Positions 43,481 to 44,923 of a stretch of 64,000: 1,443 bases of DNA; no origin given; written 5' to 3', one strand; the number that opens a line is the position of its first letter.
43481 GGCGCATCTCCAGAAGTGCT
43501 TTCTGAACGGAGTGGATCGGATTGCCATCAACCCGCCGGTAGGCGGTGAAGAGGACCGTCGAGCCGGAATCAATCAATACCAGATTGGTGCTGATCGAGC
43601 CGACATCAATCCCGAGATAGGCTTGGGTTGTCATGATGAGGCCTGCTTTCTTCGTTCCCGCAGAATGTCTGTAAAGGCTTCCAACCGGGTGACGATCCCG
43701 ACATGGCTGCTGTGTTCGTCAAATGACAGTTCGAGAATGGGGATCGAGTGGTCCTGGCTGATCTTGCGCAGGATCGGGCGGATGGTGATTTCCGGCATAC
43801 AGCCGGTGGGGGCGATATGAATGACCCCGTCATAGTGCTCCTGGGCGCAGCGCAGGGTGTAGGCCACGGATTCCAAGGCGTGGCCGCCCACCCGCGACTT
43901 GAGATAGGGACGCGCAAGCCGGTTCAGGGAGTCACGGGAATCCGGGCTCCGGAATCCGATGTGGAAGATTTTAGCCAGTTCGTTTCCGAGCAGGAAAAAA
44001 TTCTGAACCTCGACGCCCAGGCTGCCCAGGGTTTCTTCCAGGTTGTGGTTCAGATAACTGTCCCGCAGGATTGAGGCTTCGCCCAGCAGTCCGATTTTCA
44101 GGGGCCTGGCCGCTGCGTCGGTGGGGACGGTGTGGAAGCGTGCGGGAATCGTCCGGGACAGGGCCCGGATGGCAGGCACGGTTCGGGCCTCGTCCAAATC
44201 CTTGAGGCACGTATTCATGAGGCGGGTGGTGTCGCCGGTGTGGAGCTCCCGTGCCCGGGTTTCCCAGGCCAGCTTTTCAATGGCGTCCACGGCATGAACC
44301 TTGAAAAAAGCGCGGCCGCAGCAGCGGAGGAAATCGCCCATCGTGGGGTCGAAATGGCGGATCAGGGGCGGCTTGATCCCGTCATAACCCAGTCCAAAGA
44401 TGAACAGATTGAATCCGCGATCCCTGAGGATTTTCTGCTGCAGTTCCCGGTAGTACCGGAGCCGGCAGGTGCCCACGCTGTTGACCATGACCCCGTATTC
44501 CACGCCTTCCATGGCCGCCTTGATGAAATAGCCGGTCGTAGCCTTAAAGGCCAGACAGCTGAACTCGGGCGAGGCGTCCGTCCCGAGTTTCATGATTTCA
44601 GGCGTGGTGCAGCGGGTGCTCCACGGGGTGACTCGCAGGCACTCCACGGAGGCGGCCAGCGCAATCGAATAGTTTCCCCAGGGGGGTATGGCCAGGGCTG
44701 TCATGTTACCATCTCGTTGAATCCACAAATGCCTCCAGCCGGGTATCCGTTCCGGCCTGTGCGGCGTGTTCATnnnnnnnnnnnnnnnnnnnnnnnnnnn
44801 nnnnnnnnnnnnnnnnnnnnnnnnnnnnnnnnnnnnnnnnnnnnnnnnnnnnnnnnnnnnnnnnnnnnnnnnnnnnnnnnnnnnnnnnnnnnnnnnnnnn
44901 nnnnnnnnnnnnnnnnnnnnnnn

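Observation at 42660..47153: HgdC-like activase with two DUF2229-type partners, one fused to a phytoene-desaturase-family FAD oxidoreductase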

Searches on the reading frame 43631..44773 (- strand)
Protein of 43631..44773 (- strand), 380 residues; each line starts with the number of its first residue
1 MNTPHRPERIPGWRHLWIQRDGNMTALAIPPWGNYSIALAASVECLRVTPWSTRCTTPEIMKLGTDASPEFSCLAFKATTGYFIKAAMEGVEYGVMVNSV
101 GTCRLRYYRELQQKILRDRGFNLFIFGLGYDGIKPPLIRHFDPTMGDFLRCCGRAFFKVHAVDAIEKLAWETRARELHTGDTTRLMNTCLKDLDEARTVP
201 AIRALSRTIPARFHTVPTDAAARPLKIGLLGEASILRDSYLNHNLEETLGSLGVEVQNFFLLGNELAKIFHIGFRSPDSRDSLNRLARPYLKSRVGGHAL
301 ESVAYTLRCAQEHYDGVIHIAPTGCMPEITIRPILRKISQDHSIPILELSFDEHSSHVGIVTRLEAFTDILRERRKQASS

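Call 3: search_protein_families(library=pfam, proteins=[window:43631-44773:-], max_evalue=0.01)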
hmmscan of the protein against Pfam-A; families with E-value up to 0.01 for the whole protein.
window:43631-44773:- (380 aa): 1 family
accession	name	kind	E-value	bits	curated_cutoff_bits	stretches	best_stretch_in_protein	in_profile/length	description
PF06050.19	HGD-D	-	5.8e-07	29.8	28.4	1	275-371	241-342/342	2-hydroxyglutaryl-CoA dehydratase, D-component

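Call 4: search_protein_families(library=ncbifam, proteins=[window:43631-44773:-], max_evalue=0.01)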
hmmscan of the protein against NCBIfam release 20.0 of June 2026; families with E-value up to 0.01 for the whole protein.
window:43631-44773:- (380 aa): 2 families
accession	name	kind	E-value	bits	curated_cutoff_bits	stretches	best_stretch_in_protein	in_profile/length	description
NF052456.1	HyiscapDhHadC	equivalog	0.0017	17.4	700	1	273-371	268-372/372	(R)-2-hydroxyisocaproyl-CoA dehydratase subunit beta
TIGR03286.1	methan_mark_15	hypoth_equivalog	0.0056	15.7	455.75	1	311-374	70-134/404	methanogenesis marker 15 protein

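Call 20: search_solved_structures(query=window:43631-44704:-, max_evalue=1)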
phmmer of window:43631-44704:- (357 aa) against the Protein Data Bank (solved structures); distinct sequences matched with E-value up to 1: 1.
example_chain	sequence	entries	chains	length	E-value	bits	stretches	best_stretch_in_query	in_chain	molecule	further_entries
3o3m_B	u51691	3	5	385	0.14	14.4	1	254-348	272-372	beta subunit 2-hydroxyacyl-CoA dehydratase | beta-subunit 2-hydroxyacyl-CoA dehydratase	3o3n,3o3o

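Call 74: find_homologous_proteins(query=window:43634-44704:-, max_evalue=1e-10)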
Query window:43634-44704:- (357 aa): 416 proteins with E <= 1e-10 among 5362 candidates; the best 120 are listed.
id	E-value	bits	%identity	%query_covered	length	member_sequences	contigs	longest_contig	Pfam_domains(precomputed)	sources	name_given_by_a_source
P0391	9.6e-234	793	97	100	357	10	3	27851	PF06050.20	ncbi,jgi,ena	ncbi:MAG: hypothetical protein WCL49_06160 [bacterium]|jgi:predicted nucleotide-binding protein (sug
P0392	9.3e-222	753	92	100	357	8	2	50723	PF06050.20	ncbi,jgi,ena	jgi:predicted nucleotide-binding protein (sugar kinase/HSP70/actin superfamily)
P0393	5.6e-197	672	82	99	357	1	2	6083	PF06050.20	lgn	-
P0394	9.2e-193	658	80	100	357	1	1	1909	PF06050.20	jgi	jgi:predicted nucleotide-binding protein (sugar kinase/HSP70/actin superfamily)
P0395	1.0e-189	648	78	100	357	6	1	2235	PF06050.20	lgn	-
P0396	1.1e-187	641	78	100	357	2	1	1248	PF06050.20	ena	-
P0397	7.4e-187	639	77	100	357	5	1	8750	PF06050.20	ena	-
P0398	7.1e-183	626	77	100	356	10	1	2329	PF06050.20,PF09989.16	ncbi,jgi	jgi:predicted nucleotide-binding protein (sugar kinase/HSP70/actin superfamily)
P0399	1.9e-175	601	72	100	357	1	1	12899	PF06050.20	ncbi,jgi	-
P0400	2.9e-174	597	71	100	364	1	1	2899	PF06050.20,PF09989.16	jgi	jgi:predicted nucleotide-binding protein (sugar kinase/HSP70/actin superfamily)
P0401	1.2e-173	595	71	99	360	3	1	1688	PF06050.20,PF09989.16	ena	-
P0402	2.2e-173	594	75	97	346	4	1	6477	PF06050.20,PF09989.16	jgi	jgi:predicted nucleotide-binding protein (sugar kinase/HSP70/actin superfamily)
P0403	3.6e-173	594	71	100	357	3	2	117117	PF06050.20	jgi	jgi:predicted nucleotide-binding protein (sugar kinase/HSP70/actin superfamily)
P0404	2.0e-172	591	72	99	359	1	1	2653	PF06050.20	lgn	-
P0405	6.9e-172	589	72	99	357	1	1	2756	PF06050.20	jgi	jgi:predicted nucleotide-binding protein (sugar kinase/HSP70/actin superfamily)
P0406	4.3e-170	584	70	100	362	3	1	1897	PF06050.20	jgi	jgi:predicted nucleotide-binding protein (sugar kinase/HSP70/actin superfamily)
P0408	1.6e-168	578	70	99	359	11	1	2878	PF06050.20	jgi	-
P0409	2.2e-168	578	71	99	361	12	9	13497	PF06050.20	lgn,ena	-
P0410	2.8e-168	578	70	99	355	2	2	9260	PF06050.20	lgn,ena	-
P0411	4.1e-168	577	69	100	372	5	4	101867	PF06050.20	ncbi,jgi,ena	-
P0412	7.5e-168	576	69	99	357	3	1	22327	PF06050.20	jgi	jgi:predicted nucleotide-binding protein (sugar kinase/HSP70/actin superfamily)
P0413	3.2e-167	574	69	99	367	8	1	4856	PF06050.20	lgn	-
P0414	7.4e-167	573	69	100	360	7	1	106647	PF06050.20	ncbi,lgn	-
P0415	1.2e-166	572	69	99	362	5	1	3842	PF06050.20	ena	-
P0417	4.7e-166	570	68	99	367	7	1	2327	PF06050.20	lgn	-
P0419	1.0e-165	569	69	100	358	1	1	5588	PF06050.20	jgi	jgi:predicted nucleotide-binding protein (sugar kinase/HSP70/actin superfamily)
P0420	2.6e-165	568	67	98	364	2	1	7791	PF06050.20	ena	-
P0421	2.7e-165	568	69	100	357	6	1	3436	PF06050.20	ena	-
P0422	3.5e-164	564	69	100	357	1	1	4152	PF06050.20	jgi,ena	-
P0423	9.2e-164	563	68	99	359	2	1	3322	PF06050.20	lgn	-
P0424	1.0e-163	563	68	98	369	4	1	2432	PF06050.20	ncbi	-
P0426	1.5e-163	562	67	98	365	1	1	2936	PF06050.20,PF09989.16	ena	-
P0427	2.8e-163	561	67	99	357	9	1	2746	PF06050.20,PF09989.16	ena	-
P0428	2.0e-162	558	69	99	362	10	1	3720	PF06050.20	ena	-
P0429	3.9e-162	557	68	98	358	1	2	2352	PF06050.20,PF09989.16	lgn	-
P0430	5.9e-162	557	68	99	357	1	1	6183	PF06050.20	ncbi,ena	-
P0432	1.2e-161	556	67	99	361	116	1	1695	PF06050.20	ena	-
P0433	3.9e-161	554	66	99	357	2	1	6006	PF06050.20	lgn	-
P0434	7.6e-161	553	68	100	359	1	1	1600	PF06050.20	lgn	-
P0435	1.2e-160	552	67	99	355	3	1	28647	PF06050.20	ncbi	-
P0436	4.6e-160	551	68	98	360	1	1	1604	PF06050.20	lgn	-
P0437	6.1e-160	550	69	97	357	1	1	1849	PF06050.20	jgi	jgi:predicted nucleotide-binding protein (sugar kinase/HSP70/actin superfamily)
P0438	1.3e-159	549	66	100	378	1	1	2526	PF06050.20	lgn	-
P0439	1.3e-159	549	67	99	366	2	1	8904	PF06050.20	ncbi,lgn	-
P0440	1.4e-159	549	67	99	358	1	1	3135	PF06050.20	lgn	-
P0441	6.5e-159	547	67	99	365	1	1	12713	PF06050.20,PF09989.16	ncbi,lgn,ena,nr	ncbi:MAG: hypothetical protein KAH23_08120 [Kiritimatiellae bacterium]|nr:hypothetical protein [Kiri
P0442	2.5e-158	545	67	99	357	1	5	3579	PF06050.20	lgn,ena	-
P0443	2.6e-158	545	67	99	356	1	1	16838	PF06050.20,PF09989.16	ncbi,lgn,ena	-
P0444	3.3e-158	544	66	99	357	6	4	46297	PF06050.20,PF09989.16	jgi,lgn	jgi:predicted nucleotide-binding protein (sugar kinase/HSP70/actin superfamily)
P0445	8.6e-158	543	64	100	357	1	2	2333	PF06050.20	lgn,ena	-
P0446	1.0e-157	543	66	99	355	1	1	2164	PF06050.20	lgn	-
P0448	6.0e-157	540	65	97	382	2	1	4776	PF06050.20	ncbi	-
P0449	7.1e-157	540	67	99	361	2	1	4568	PF06050.20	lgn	-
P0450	1.7e-156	539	67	99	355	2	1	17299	PF06050.20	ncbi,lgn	-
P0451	2.7e-156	538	67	99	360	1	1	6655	PF06050.20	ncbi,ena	-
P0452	4.1e-156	538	68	97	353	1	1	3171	PF06050.20,PF09989.16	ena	-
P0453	4.5e-156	537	65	99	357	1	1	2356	PF09989.16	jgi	jgi:predicted nucleotide-binding protein (sugar kinase/HSP70/actin superfamily)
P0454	5.0e-156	537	64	99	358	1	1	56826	PF06050.20,PF09989.16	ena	-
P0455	5.6e-156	537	64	99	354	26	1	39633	PF06050.20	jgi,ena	jgi:predicted nucleotide-binding protein (sugar kinase/HSP70/actin superfamily)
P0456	7.6e-156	537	65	99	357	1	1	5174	PF09989.16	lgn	-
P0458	1.1e-155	536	65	99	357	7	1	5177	PF06050.20,PF09989.16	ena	-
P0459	4.7e-155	534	65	99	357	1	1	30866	PF09989.16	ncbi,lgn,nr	ncbi:MAG: hypothetical protein PHI34_04425 [Acidobacteriota bacterium]|nr:hypothetical protein [Acid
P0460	7.3e-155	533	66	99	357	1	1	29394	PF06050.20,PF09989.16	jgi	jgi:predicted nucleotide-binding protein (sugar kinase/HSP70/actin superfamily)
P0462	2.3e-154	532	65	99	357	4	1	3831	PF06050.20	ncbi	ncbi:MAG: hypothetical protein ACOCR1_05075 [Planctomycetota bacterium]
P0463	1.8e-153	529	65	99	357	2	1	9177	PF09989.16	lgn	-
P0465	9.8e-153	526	65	100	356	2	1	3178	PF06050.20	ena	-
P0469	7.3e-152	524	64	100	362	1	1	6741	PF06050.20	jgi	-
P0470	4.1e-151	521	63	99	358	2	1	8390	PF06050.20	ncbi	-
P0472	5.1e-150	518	63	98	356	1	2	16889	PF06050.20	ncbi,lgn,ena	-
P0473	6.1e-150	517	66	99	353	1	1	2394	PF06050.20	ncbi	-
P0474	8.2e-150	517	63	100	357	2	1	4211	PF06050.20,PF09989.16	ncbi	-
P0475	2.3e-149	515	64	99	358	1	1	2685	PF06050.20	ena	-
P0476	2.5e-149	515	63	99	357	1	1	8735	PF06050.20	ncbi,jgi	jgi:predicted nucleotide-binding protein (sugar kinase/HSP70/actin superfamily)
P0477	2.0e-148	512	62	99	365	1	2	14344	PF06050.20,PF09989.16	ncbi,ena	-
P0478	3.8e-148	511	62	99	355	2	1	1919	PF06050.20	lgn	-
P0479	8.7e-148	510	64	99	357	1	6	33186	PF06050.20,PF09989.16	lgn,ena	-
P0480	2.1e-143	496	61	100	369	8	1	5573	PF09989.16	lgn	-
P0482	2.9e-141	489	68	88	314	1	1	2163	PF06050.20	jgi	-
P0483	3.5e-141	488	60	99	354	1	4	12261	PF06050.20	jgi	-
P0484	3.5e-141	488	60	99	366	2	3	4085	PF06050.20,PF09989.16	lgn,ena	-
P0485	1.7e-139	483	60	100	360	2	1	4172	PF09989.16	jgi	-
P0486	9.6e-139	480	61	97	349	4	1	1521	PF06050.20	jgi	jgi:predicted nucleotide-binding protein (sugar kinase/HSP70/actin superfamily)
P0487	5.8e-138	478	59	99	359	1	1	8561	PF09989.16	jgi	jgi:predicted nucleotide-binding protein (sugar kinase/HSP70/actin superfamily)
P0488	1.4e-137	477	59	100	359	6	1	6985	PF09989.16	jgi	jgi:predicted nucleotide-binding protein (sugar kinase/HSP70/actin superfamily)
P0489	4.9e-136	472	58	98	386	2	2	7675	PF06050.20,PF09989.16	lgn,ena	-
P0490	1.1e-135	470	59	99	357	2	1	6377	PF09989.16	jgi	jgi:predicted nucleotide-binding protein (sugar kinase/HSP70/actin superfamily)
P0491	3.6e-135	469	61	93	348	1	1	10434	PF06050.20,PF09989.16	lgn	-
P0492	3.8e-134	465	58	100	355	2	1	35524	PF06050.20,PF09989.16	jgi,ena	-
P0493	1.3e-133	464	58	99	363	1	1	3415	PF06050.20,PF09989.16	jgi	jgi:predicted nucleotide-binding protein (sugar kinase/HSP70/actin superfamily)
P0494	4.7e-133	462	59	100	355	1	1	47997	PF06050.20,PF09989.16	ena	-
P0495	1.2e-131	457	55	98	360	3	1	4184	PF06050.20,PF09989.16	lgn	-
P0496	2.3e-131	456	58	99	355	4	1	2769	PF06050.20,PF09989.16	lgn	-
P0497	2.6e-131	456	56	100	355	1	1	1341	PF06050.20,PF09989.16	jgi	jgi:predicted nucleotide-binding protein (sugar kinase/HSP70/actin superfamily)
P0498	3.0e-131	456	62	90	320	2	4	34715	PF06050.20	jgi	-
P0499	3.0e-131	456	57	99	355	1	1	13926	PF06050.20,PF09989.16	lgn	-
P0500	4.2e-130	452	56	99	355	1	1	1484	PF06050.20,PF09989.16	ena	-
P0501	9.5e-130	451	56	100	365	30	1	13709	PF06050.20,PF09989.16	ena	-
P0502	5.9e-129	448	57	99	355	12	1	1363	PF06050.20,PF09989.16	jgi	jgi:predicted nucleotide-binding protein (sugar kinase/HSP70/actin superfamily)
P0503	7.8e-129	448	56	98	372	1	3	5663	PF06050.20,PF09989.16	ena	-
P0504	1.1e-128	447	57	97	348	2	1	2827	PF06050.20,PF09989.16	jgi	-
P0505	4.8e-128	445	54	99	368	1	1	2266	PF06050.20,PF09989.16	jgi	-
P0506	3.2e-127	443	56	98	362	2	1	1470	PF06050.20,PF09989.16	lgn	-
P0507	5.2e-127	442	56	97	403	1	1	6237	PF09989.16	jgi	-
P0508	1.7e-126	440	57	100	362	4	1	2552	PF06050.20,PF09989.16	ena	-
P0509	1.9e-126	440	57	98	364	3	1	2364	PF06050.20,PF09989.16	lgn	-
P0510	4.2e-126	439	55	97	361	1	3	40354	PF06050.20,PF09989.16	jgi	jgi:predicted nucleotide-binding protein (sugar kinase/HSP70/actin superfamily)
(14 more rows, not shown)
